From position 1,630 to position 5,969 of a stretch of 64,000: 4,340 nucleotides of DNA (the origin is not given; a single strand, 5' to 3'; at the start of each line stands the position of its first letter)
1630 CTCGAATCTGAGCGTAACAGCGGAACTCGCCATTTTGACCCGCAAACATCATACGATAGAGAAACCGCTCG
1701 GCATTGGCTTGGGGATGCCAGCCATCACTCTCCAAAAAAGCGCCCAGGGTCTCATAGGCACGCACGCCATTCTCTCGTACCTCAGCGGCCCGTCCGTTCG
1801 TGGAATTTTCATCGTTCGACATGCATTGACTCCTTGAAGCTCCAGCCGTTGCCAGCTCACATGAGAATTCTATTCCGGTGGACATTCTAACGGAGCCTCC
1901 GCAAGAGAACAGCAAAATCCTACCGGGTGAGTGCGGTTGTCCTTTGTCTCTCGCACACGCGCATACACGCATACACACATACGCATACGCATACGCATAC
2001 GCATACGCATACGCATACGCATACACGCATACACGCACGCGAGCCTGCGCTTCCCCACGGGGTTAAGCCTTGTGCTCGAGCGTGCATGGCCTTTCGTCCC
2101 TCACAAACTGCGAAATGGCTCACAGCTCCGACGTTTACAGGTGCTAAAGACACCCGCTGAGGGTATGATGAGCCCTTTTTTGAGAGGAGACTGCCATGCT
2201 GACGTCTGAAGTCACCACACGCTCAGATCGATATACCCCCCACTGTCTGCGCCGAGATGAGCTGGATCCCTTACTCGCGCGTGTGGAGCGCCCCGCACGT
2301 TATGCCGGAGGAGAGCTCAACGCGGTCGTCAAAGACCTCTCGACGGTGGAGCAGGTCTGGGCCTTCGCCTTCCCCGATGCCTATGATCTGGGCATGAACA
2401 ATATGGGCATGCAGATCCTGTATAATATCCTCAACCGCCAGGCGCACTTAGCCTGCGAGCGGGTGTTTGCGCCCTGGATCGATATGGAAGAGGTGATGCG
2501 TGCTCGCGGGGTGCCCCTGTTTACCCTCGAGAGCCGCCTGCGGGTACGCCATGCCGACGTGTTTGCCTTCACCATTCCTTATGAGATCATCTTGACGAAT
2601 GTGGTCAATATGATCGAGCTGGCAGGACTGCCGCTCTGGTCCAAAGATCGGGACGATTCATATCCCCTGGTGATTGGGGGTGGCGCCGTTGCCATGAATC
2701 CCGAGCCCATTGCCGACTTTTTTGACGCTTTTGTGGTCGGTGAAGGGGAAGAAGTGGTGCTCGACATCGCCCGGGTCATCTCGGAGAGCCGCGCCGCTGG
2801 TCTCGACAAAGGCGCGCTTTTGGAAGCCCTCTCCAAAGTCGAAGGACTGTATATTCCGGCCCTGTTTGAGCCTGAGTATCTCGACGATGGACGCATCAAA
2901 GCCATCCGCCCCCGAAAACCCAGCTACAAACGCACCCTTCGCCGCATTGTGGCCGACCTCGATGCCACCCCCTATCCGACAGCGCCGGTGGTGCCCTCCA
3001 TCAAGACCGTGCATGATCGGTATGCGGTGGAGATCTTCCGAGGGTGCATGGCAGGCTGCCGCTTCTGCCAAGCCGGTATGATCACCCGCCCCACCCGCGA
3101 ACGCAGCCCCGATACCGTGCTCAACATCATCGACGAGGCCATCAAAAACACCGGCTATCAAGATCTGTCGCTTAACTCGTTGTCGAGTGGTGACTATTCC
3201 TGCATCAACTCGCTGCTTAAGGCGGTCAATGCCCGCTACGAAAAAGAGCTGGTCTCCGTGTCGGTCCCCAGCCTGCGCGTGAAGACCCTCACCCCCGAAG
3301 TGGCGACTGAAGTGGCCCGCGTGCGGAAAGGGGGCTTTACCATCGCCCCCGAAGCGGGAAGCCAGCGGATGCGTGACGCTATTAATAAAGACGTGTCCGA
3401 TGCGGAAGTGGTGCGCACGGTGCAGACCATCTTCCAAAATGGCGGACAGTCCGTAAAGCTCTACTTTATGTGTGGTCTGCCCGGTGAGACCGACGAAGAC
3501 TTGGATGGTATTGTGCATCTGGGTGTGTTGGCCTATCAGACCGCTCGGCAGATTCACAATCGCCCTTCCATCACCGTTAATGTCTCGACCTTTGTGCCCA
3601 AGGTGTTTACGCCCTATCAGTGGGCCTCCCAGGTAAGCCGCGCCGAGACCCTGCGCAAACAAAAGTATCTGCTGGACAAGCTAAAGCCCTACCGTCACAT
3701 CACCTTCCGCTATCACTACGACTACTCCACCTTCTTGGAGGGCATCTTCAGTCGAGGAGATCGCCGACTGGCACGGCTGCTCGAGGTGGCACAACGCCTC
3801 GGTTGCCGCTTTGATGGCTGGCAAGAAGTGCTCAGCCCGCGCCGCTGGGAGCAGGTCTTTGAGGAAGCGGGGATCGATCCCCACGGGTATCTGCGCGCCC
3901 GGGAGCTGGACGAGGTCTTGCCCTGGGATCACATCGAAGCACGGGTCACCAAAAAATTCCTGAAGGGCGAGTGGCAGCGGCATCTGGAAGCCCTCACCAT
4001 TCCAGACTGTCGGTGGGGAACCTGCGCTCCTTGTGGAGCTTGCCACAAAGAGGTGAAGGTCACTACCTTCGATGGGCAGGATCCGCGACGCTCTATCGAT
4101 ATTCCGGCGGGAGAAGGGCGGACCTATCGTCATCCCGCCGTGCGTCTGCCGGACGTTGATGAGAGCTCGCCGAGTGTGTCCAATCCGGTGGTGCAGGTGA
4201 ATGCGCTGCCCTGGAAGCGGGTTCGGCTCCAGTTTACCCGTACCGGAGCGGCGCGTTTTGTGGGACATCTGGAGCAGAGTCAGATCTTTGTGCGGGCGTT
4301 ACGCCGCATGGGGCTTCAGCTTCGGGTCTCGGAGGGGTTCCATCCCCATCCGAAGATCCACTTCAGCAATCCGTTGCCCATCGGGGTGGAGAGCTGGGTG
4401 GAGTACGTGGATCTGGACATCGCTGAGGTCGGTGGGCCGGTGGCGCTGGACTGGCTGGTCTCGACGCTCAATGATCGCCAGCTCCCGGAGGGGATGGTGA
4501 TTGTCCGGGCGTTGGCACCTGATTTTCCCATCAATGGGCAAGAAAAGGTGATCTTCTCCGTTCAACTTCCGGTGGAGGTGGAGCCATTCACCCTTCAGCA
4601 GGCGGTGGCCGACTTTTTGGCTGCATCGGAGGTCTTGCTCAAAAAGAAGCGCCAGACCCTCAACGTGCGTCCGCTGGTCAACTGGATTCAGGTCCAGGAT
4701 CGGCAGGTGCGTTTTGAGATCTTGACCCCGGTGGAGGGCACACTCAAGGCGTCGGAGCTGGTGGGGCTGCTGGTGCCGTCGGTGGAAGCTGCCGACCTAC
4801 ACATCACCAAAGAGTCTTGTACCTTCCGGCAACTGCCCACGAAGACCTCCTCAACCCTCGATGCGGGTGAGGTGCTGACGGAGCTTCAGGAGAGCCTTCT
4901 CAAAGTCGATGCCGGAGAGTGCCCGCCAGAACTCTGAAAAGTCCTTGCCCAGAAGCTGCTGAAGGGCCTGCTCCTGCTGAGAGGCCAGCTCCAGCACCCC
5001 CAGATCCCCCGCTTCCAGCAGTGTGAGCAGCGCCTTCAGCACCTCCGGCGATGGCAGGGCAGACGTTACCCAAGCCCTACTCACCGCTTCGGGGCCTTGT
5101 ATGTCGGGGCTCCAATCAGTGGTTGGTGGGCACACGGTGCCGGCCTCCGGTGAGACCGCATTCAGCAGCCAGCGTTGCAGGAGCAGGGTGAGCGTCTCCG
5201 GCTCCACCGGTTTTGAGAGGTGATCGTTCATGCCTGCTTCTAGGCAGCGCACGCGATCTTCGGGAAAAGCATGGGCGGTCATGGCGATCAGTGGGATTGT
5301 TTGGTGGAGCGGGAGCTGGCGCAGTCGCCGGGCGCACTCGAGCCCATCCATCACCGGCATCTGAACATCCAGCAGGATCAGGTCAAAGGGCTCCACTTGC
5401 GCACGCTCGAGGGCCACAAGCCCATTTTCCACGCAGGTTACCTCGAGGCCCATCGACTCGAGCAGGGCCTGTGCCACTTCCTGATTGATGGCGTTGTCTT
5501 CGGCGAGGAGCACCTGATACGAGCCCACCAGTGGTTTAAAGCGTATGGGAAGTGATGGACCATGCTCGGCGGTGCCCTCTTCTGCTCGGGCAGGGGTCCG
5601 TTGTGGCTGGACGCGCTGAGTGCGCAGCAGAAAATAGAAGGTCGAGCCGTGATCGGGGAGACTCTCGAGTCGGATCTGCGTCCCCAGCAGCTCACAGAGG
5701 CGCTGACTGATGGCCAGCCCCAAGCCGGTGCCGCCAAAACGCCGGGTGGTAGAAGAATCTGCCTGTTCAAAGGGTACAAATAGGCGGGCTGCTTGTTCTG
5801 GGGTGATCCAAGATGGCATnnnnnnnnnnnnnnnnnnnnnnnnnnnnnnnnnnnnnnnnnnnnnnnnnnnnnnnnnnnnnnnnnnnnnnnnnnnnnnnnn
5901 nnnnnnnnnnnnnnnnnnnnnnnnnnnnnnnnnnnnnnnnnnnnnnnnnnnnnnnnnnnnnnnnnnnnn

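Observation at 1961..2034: A (GCATAC)n hexanucleotide microsatellite sits in a divergent promoter region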

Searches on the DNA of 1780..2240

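Call 24: search_rna_families(source=window, start=1780, end=2240, threshold=evalue, max_evalue=1)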
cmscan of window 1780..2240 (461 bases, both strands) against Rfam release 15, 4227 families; matches with E-value up to 1: 11.
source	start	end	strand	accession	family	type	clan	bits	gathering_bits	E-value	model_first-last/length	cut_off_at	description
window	1960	2034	-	RF04217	mir-297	Gene; miRNA;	-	48.1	90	9e-08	1-71/71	no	mir-297 microRNA precursor family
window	1953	2034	-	RF04176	mir-3149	Gene; miRNA;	-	38.4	100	6.4e-06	1-83/83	no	mir-3149 microRNA precursor family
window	1966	2041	-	RF04154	mir-1277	Gene; miRNA;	-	36.3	81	2.4e-05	1-78/78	no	mir-1277 microRNA precursor family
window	1962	2033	-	RF04052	mir-466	Gene; miRNA;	-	30.4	85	0.00052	1-80/80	no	mir-466 microRNA precursor family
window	1949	2038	-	RF03662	mir-2060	Gene; miRNA;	-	23.7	54.5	0.0078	1-94/94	no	mir-2060 microRNA precursor family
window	1971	2040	-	RF03704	MIR4380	Gene; miRNA;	-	23.5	83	0.024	1-82/82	no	MIR4380 microRNA precursor family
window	1968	2022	-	RF04238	mir-4012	Gene; miRNA;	-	21.3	80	0.11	1-63/63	no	mir-4012 microRNA precursor family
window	1953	2037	-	RF01268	SCARNA2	Gene; snRNA; snoRNA; scaRNA;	-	18.7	48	0.014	57-145/420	no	Small Cajal body-specific RNA 2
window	1942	2074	-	RF00261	IRES_L-myc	Cis-reg; IRES;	-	18.5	60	0.16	1-221/221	no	L-myc internal ribosome entry site (IRES)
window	1966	2035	-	RF02723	sno_ZL1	Gene; snRNA; snoRNA; CD-box;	-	17.5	64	0.051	38-105/196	no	Small nucleolar RNA ZL1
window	1961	2120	-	RF00252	Alfamo_CPB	Cis-reg;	-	11.9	70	0.95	1-182/182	no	Alfalfa mosaic virus coat protein binding (CPB) RNA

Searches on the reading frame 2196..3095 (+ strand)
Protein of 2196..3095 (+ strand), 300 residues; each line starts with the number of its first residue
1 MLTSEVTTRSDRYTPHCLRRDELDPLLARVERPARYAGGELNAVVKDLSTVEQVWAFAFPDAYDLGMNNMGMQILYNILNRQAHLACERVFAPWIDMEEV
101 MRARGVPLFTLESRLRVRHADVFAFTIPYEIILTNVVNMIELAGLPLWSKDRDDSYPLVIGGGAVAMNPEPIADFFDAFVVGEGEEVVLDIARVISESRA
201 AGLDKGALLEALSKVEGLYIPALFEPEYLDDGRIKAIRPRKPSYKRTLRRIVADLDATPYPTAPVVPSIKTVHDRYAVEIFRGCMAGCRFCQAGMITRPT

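Call 41: find_homologous_proteins(query=window:2196-3095:+, max_evalue=1e-60)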
Query window:2196-3095:+ (300 aa): 292 proteins with E <= 1e-60 among 3085 candidates; the best 120 are listed.
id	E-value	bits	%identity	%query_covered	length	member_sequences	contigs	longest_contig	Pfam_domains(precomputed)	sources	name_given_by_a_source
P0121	1.0e-92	329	51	94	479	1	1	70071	PF04055.28,PF19864.6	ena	-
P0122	1.2e-91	325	52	91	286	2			PF19864.6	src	-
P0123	4.8e-91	323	52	91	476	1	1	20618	PF04055.28,PF19864.6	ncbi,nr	ncbi:MAG: TIGR03960 family B12-binding radical SAM protein [Deltaproteobacteria bacterium]|nr:TIGR03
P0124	1.6e-90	322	50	93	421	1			PF04055.28,PF19864.6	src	-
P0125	4.1e-90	320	50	93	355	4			PF04055.28,PF19864.6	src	-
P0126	5.1e-90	320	51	93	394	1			PF04055.28,PF19864.6,PF02310.25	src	-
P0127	6.6e-90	320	50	93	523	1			PF04055.28,PF19864.6,PF02310.25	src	-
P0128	7.0e-90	320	50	93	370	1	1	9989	PF04055.28,PF19864.6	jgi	-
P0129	2.1e-89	318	50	93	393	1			PF04055.28,PF19864.6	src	-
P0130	2.3e-89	318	53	93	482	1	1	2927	PF04055.28,PF19864.6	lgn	-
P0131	4.5e-89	317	50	93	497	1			PF04055.28,PF19864.6,PF02310.25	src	-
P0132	6.0e-89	316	54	88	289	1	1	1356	PF19864.6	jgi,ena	-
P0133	1.0e-88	316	49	93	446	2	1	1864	PF04055.28,PF00276.26,PF19864.6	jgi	-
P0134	1.2e-88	316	50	93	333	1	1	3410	PF04055.28,PF19864.6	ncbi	ncbi:MAG TPA: radical SAM protein, partial [Myxococcales bacterium]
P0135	1.3e-88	315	50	93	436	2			PF04055.28,PF19864.6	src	-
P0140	1.1e-87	312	48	93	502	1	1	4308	PF04055.28,PF19864.6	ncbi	ncbi:MAG: TIGR03960 family B12-binding radical SAM protein, partial [Anaerovoracaceae bacterium]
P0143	3.2e-87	311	50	93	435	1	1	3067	PF04055.28,PF19864.6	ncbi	ncbi:MAG: TIGR03960 family B12-binding radical SAM protein, partial [Bacillota bacterium]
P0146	1.8e-86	308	49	93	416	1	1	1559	PF04055.28,PF19864.6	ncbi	ncbi:MAG TPA: TIGR03960 family B12-binding radical SAM protein, partial [Vicinamibacteria bacterium]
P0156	6.1e-86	307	52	93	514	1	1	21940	PF04055.28,PF19864.6,PF02310.25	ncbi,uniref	ncbi:TIGR03960 family B12-binding radical SAM protein, partial [Tepidiforma sp.]|uniref:TIGR03960 fa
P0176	6.6e-84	300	48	92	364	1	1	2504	PF04055.28,PF19864.6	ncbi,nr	ncbi:MAG: TIGR03960 family B12-binding radical SAM protein, partial [Nitrospirae bacterium]|nr:TIGR0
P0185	3.2e-83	298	48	93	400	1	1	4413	PF04055.28,PF19864.6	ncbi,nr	ncbi:MAG: TIGR03960 family B12-binding radical SAM protein, partial [Firmicutes bacterium]|nr:TIGR03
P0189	6.5e-83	297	48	91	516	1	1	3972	PF04055.28,PF19864.6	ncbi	ncbi:MAG: TIGR03960 family B12-binding radical SAM protein, partial [Planctomycetaceae bacterium]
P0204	5.4e-82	294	49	93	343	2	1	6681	PF19864.6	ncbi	ncbi:MAG: TIGR03960 family B12-binding radical SAM protein, partial [Nocardioidaceae bacterium]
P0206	7.7e-82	293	48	93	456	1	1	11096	PF04055.28,PF19864.6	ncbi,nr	ncbi:MAG TPA: TIGR03960 family B12-binding radical SAM protein, partial [Actinoplanes sp.]|nr:TIGR03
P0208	1.4e-81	292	51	93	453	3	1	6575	PF04055.28,PF19864.6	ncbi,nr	ncbi:MAG TPA: TIGR03960 family B12-binding radical SAM protein, partial [Dehalococcoidia bacterium]|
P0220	6.6e-81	290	49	92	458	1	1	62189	PF04055.28,PF19864.6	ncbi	ncbi:TIGR03960 family B12-binding radical SAM protein, partial [Angustibacter peucedani]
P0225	1.1e-80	289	49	92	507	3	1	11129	PF04055.28,PF19864.6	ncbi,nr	ncbi:MAG TPA: TIGR03960 family B12-binding radical SAM protein, partial [Ruminococcaceae bacterium]|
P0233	1.7e-80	289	47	93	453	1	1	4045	PF04055.28,PF19864.6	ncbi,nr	ncbi:MAG TPA: TIGR03960 family B12-binding radical SAM protein, partial [Rugosimonospora sp.]|nr:TIG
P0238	3.0e-80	288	48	92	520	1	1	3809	PF04055.28,PF19864.6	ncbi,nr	ncbi:MAG: TIGR03960 family B12-binding radical SAM protein, partial [Acidothermales bacterium]|nr:TI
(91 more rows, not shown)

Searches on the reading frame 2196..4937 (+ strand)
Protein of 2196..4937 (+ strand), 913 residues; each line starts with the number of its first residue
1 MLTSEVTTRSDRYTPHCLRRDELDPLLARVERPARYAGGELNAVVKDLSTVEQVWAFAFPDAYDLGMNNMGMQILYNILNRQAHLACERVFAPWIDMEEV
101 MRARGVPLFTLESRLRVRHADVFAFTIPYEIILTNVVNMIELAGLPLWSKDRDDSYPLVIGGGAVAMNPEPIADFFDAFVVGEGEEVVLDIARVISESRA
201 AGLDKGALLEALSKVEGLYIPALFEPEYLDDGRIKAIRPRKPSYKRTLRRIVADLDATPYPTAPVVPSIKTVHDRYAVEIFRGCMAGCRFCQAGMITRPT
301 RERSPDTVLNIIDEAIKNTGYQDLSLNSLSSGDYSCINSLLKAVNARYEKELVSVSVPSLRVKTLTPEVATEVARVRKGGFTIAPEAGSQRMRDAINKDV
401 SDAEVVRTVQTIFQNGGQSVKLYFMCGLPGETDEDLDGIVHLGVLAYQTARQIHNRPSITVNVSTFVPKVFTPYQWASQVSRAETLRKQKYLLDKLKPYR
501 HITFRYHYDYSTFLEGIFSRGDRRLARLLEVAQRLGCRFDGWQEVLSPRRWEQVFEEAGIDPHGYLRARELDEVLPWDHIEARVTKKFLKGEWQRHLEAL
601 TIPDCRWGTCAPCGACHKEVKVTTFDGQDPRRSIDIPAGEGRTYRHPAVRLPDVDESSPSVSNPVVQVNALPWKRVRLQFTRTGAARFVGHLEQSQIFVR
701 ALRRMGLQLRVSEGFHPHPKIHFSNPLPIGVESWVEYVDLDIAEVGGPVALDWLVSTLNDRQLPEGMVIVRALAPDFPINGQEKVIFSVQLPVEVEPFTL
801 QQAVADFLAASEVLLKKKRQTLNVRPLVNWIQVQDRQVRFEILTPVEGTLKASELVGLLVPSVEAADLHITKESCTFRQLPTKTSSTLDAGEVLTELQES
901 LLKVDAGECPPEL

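Call 5: search_protein_families(library=pfam, proteins=[window:2196-4937:+])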
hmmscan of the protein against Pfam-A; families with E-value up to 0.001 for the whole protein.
window:2196-4937:+ (913 aa): 3 families
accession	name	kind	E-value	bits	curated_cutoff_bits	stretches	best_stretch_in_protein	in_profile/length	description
PF19864.5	Radical_SAM_N2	-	2.5e-57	193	29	1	71-221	1-151/151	Radical SAM proteins, N-terminal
PF10105.14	DUF2344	-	8.3e-31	107.7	23.8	1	675-842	1-164/176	Uncharacterized protein conserved in bacteria (DUF2344)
PF04055.27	Radical_SAM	-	2e-17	64.3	29.5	1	278-442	1-165/166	Radical SAM superfamily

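Call 7: find_encoding_contigs(protein=window:2196-4937:+, flank=4000, max_places=10)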
Protein window:2196-4937:+ (913 aa): no gene with exactly this product is on record in the collection.

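Call 9: find_related_loci(query=window:2196-4937:+, collection=genome_contigs, flank=3000)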
Query window:2196-4937:+ (913 aa) in genome_contigs; peptide patterns used: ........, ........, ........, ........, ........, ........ (x = any residue, [..] = any of these).
128 stretches matched a pattern; 19 encode a relative of the query (tblastn E <= 1e-3); 19 distinct loci.
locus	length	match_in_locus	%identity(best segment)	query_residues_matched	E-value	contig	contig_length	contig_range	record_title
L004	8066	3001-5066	42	27-742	6e-161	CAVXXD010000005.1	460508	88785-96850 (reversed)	MAG: uncultured bacterium isolate MFD04716.bin.1.266 genome assembly, contig: contig_12275, whole genome shotgun sequenc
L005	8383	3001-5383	42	24-835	4e-151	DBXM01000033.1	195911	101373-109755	MAG TPA_asm: Mageeibacillus sp. UBA1212 UBA1212_contig_12513, whole genome shotgun sequence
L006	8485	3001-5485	41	24-871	3e-151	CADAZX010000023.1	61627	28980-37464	MAG: uncultured Ruminococcus sp. isolate RUG13779 genome assembly, contig: RUG13779_asm_23, whole genome shotgun sequenc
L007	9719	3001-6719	40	26-744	2e-146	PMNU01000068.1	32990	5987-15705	MAG: Chloroflexi bacterium isolate fen_1019 73.20110600_E2D.3_contig_57, whole genome shotgun sequence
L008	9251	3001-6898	41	13-828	2e-144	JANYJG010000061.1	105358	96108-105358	MAG: Chloroflexi bacterium isolate GL140_3_metabinner_70 GL140_3_k141_2238333, whole genome shotgun sequence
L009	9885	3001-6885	39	7-744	2e-143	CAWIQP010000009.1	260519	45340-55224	MAG: uncultured Chloroflexia bacterium isolate MFD01689.bin.1.101 genome assembly, contig: contig_38176, whole genome sh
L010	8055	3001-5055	38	26-744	5e-158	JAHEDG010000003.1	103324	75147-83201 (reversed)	MAG: Candidatus Zixiibacteriota bacterium isolate Ww191 NODE_216_length_103324_cov_3.958993, whole genome shotgun sequen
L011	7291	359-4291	34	23-769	1e-120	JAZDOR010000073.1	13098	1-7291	MAG: bacterium isolate MEGAHIT-group-0.789 k141_1332816, whole genome shotgun sequence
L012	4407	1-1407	42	143-606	2e-113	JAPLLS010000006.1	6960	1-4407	MAG: Candidatus Omnitrophota bacterium isolate LacPavin_0920_SED3_MAG_47_10 LacPavin_0920_SED3_scaffold_684354, whole ge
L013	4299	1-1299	39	158-584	3e-98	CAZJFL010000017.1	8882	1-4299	MAG TPA_asm: uncultured Planctomycetales bacterium isolate SRP178699_co1_171 genome assembly, contig: NODE_11087_length_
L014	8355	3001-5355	39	22-829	0e+0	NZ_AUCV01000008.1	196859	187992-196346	Desulfogranum japonicum DSM 18378 G493DRAFT_scaffold00007.7_C, whole genome shotgun sequence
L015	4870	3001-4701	32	46-617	3e-89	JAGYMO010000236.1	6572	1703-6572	MAG: Deltaproteobacteria bacterium isolate M55B121 k51_317447_flag_1_multi_142.1829_len_6572, whole genome shotgun seque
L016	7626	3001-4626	33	56-616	6e-81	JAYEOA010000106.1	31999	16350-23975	MAG: Thermodesulfobacteriota bacterium isolate MAG041 MAG041_106, whole genome shotgun sequence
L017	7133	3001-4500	33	40-594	3e-72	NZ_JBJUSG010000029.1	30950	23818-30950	Candidatus Magnetominusculus dajiuhuensis isolate DJH-1 NODE_276_length_30950_cov_437.468749, whole genome shotgun seque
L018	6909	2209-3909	31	46-617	9e-87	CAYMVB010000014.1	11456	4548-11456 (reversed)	MAG TPA_asm: uncultured Desulfobacteraceae bacterium isolate SRP067234_co1_71 genome assembly, contig: k99_395907, whole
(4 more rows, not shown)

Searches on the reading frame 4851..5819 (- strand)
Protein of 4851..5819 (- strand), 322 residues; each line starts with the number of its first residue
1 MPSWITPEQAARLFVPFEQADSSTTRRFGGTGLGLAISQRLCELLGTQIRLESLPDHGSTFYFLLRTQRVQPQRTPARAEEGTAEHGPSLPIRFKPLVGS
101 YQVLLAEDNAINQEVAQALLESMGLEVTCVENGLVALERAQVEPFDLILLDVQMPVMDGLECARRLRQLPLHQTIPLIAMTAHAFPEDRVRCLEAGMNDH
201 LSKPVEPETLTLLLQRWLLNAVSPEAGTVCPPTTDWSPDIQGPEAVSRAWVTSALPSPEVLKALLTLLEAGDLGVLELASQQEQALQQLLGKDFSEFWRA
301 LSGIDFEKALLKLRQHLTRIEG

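Call 5: search_protein_families(library=pfam, proteins=[window:4851-5819:-])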
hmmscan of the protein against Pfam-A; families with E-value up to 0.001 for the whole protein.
window:4851-5819:- (322 aa): 2 families
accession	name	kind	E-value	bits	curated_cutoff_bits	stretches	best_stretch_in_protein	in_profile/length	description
PF00072.30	Response_reg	-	5.8e-29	100.9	30.2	1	103-212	1-108/111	Response regulator receiver domain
PF02518.31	HATPase_c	-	1.8e-11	44.9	26.4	1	5-67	49-109/111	Histidine kinase-, DNA gyrase B-, and HSP90-like ATPase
